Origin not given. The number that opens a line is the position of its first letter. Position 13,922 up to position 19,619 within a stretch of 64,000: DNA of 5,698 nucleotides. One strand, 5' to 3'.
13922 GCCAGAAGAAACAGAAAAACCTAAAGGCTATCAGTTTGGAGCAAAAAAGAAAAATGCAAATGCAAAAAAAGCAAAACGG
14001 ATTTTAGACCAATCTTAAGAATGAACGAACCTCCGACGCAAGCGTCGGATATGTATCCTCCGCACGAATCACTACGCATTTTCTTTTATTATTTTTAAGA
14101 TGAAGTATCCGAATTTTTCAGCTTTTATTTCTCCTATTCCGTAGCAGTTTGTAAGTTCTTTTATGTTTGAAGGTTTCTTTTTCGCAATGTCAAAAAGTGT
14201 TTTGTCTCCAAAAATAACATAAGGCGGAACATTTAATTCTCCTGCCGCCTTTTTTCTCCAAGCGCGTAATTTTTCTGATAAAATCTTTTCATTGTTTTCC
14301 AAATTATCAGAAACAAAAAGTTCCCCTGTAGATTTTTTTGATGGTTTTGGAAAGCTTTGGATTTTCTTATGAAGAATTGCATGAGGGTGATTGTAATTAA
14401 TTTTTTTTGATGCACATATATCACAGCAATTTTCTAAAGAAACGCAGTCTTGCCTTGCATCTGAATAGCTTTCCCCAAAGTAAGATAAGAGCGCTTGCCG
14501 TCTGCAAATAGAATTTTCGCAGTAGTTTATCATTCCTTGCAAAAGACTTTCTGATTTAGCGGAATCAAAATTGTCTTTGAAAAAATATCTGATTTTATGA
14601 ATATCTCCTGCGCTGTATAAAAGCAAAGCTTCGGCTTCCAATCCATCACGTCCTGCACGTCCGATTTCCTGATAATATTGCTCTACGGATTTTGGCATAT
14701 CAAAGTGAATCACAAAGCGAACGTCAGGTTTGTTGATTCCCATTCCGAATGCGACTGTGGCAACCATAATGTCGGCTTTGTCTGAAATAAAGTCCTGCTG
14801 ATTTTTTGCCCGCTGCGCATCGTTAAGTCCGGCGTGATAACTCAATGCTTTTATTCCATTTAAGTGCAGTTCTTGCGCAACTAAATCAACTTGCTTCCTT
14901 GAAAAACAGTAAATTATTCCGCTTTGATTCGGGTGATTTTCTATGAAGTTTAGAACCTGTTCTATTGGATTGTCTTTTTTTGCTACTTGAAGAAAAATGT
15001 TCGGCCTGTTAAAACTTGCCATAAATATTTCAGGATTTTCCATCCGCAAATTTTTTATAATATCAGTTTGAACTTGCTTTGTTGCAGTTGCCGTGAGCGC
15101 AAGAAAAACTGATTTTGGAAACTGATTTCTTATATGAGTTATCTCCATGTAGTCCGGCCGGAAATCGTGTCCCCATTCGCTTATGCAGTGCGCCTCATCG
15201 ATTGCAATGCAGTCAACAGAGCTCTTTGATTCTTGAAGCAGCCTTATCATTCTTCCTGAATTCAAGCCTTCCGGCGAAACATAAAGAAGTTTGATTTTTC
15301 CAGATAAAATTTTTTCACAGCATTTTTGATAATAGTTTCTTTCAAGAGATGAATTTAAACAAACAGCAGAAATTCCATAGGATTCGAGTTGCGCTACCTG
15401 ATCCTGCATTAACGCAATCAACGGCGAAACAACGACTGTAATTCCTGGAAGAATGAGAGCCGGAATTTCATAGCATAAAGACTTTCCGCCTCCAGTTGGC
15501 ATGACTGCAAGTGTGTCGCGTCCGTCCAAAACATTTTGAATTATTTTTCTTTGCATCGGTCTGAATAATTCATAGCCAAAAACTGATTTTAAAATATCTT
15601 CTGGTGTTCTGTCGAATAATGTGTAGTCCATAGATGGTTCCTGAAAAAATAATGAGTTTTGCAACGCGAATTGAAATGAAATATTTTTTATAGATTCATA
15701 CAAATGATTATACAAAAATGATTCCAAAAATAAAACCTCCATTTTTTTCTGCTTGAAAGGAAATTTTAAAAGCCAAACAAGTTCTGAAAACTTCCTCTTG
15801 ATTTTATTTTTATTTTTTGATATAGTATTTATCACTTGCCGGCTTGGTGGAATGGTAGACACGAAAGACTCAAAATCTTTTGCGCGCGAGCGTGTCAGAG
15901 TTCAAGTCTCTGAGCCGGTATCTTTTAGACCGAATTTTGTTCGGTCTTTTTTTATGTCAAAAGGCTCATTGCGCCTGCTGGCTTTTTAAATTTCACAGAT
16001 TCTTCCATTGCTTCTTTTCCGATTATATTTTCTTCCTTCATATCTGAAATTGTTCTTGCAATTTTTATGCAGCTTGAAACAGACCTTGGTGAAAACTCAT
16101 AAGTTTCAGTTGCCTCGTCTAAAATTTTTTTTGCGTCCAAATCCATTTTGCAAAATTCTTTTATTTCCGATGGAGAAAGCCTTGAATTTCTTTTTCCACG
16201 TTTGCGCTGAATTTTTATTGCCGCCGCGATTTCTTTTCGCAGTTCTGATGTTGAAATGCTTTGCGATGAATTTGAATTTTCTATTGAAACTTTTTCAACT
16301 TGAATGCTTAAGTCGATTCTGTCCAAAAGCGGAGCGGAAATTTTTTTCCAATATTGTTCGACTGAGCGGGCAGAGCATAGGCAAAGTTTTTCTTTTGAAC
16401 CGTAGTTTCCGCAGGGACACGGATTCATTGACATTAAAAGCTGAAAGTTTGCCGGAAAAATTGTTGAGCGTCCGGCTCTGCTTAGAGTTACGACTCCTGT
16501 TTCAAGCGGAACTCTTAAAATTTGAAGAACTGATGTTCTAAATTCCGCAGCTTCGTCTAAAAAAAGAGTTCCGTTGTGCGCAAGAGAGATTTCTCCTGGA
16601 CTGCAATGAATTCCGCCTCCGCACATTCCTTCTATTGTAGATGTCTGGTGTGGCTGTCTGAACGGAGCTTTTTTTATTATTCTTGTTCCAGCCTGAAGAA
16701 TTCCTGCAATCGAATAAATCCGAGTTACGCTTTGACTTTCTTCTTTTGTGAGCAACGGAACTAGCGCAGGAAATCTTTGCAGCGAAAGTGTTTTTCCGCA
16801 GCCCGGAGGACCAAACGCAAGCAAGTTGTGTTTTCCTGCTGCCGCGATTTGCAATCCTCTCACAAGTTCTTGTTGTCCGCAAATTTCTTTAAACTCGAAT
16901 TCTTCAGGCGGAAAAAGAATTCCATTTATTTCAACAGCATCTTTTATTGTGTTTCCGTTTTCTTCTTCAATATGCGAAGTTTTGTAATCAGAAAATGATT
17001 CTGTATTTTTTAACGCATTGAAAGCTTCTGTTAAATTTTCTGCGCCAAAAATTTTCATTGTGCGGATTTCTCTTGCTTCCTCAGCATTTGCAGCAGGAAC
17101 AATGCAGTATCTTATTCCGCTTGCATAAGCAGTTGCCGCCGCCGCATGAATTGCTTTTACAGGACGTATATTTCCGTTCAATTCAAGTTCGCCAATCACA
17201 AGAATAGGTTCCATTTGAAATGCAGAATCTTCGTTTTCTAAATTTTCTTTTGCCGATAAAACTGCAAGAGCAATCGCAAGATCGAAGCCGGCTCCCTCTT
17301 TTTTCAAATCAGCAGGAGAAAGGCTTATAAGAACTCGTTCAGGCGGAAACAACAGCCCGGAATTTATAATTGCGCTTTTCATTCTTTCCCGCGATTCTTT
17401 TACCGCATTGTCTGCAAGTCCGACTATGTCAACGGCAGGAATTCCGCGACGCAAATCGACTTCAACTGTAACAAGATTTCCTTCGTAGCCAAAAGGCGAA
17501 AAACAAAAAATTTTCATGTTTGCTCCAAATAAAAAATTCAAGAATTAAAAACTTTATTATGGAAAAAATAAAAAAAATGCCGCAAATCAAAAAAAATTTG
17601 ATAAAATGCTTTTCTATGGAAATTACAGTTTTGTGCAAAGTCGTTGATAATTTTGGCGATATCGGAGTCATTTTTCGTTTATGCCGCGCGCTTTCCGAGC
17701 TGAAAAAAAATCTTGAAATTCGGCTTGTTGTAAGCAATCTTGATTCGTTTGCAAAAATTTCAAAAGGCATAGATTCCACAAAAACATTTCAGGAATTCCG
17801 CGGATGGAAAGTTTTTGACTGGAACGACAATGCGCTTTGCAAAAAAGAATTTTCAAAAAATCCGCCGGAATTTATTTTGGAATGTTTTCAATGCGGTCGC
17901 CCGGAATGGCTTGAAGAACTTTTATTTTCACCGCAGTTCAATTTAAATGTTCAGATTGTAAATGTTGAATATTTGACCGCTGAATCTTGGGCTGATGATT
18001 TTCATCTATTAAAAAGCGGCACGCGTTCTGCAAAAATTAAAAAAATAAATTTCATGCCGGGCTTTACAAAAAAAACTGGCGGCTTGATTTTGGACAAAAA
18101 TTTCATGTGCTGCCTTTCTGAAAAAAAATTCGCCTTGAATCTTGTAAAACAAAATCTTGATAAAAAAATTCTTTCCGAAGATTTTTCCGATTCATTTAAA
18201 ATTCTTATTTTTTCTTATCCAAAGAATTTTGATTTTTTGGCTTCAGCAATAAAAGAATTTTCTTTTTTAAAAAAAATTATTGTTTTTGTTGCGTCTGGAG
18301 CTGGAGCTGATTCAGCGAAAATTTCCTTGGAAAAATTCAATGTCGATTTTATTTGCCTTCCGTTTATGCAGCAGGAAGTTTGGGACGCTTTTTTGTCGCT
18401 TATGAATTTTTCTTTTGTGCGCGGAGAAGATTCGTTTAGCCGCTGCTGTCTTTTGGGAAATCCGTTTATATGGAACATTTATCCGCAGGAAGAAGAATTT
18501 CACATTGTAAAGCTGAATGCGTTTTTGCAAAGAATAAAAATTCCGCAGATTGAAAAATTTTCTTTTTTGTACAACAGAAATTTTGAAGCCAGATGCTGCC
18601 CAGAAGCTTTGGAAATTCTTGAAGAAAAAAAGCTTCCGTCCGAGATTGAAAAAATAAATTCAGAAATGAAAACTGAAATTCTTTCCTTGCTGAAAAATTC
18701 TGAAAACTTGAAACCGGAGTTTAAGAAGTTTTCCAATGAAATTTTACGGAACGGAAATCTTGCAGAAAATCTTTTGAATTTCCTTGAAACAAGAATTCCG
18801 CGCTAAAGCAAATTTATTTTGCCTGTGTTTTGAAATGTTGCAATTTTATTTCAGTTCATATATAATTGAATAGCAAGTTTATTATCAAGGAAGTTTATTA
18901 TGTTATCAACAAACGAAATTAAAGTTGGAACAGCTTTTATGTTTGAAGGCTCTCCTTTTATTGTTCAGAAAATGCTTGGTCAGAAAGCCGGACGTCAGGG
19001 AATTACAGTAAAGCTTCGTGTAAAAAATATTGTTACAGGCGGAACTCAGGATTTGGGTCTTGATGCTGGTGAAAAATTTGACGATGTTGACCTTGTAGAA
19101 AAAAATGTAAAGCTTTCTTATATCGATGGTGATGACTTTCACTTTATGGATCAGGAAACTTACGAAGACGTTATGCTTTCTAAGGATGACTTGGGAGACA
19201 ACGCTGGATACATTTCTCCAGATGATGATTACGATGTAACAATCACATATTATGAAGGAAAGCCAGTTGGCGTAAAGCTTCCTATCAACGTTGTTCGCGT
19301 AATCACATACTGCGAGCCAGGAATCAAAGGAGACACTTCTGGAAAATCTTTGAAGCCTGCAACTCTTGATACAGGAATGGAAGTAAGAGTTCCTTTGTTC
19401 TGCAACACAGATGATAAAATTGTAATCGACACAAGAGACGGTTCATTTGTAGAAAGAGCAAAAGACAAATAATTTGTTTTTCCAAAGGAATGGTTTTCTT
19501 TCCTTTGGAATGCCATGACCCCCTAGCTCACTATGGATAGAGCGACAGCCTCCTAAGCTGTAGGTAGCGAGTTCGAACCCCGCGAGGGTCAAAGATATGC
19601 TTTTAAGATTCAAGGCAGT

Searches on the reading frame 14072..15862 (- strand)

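Call 49: search_protein_families(library=pfam, proteins=[window:14072-15862:-], max_evalue=0.0001)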
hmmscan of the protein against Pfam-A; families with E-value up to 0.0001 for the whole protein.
window:14072-15862:- (596 aa): 5 families
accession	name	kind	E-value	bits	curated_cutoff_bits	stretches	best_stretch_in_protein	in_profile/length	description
PF00270.35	DEAD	-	8.1e-28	97.7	26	1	101-265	1-165/167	DEAD/DEAH box helicase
PF00271.37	Helicase_C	-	6.8e-25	87.9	23.5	1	300-407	3-110/110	Helicase conserved C-terminal domain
PF00570.28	HRDC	-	3.1e-21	75.5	23.8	1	529-592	5-68/68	HRDC domain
PF16124.10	RecQ_Zn_bind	-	4.4e-13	50.2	25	1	419-483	2-65/66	RecQ zinc-binding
PF04851.21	ResIII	-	1.1e-08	35.6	22.5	1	100-260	4-162/164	Type III restriction enzyme, res subunit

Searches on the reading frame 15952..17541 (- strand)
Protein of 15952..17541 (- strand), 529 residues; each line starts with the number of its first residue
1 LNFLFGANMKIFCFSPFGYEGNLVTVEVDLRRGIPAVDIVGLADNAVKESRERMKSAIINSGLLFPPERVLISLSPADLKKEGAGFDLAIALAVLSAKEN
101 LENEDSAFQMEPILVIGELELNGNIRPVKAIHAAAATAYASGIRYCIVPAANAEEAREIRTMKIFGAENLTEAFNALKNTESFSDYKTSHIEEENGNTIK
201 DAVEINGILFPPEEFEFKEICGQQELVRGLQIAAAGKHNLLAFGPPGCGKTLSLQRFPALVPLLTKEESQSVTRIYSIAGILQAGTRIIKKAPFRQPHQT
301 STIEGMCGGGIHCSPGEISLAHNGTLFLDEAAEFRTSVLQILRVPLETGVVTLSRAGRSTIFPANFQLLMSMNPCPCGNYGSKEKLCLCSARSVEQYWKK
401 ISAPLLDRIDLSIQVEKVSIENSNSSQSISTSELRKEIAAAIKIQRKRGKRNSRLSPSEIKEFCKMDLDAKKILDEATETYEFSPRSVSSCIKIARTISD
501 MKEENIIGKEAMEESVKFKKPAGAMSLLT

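Call 49: search_protein_families(library=pfam, proteins=[window:15952-17541:-], max_evalue=0.0001)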
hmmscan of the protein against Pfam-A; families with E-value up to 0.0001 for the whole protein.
window:15952-17541:- (529 aa): 5 families
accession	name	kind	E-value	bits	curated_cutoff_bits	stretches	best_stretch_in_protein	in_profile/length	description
PF01078.27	Mg_chelatase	-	3e-77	259.1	20.3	1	217-421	2-205/207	Magnesium chelatase, subunit ChlI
PF13541.12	ChlI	-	9.3e-39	132.5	27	1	26-152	1-121/121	Subunit ChlI of Mg-chelatase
PF13335.12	Mg_chelatase_C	-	2.5e-19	70.1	26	1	430-519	3-94/94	Magnesium chelatase, subunit ChlI C-terminal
PF00493.29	MCM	-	5.9e-06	26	23.3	0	313-416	112-205/224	MCM P-loop domain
PF07728.20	AAA_5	-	4e-05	24.1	22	0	240-376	2-125/139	AAA domain (dynein-related subfamily)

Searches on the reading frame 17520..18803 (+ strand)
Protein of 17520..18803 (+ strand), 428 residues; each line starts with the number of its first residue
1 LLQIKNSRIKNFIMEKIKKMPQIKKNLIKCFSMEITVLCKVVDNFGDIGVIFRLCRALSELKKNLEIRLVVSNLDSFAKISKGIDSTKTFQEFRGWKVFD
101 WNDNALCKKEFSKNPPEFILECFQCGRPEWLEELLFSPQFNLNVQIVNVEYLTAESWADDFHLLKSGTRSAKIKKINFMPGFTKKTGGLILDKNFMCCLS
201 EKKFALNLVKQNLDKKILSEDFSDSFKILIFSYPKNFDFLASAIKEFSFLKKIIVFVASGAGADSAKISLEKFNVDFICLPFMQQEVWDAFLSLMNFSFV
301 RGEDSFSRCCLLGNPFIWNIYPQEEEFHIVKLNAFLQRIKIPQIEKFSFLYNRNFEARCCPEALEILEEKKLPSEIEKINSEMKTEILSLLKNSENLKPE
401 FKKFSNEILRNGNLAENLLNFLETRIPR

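Call 49: search_protein_families(library=pfam, proteins=[window:17520-18803:+], max_evalue=0.0001)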
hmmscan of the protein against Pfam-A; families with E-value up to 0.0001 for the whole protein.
window:17520-18803:+ (428 aa): 1 family
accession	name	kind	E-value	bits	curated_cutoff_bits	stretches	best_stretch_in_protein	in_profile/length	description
PF10093.14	EarP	-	8.6e-72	242.7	25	1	37-422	3-371/372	Elongation-Factor P (EF-P) rhamnosyltransferase EarP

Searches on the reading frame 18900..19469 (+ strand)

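Call 49: search_protein_families(library=pfam, proteins=[window:18900-19469:+], max_evalue=0.0001)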
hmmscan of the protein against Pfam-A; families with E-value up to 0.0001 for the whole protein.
window:18900-19469:+ (190 aa): 3 families
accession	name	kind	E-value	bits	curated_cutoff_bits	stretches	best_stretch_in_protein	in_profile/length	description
PF09285.17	Elong-fact-P_C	-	6.6e-24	83.8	25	1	131-186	1-56/56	Elongation factor P, C-terminal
PF01132.26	EFP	-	2.7e-16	59.7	27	1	69-123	2-54/54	Elongation factor P (EF-P) OB domain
PF08207.18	EFP_N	-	1.7e-10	41.1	23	1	3-60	1-58/58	Elongation factor P (EF-P) KOW-like domain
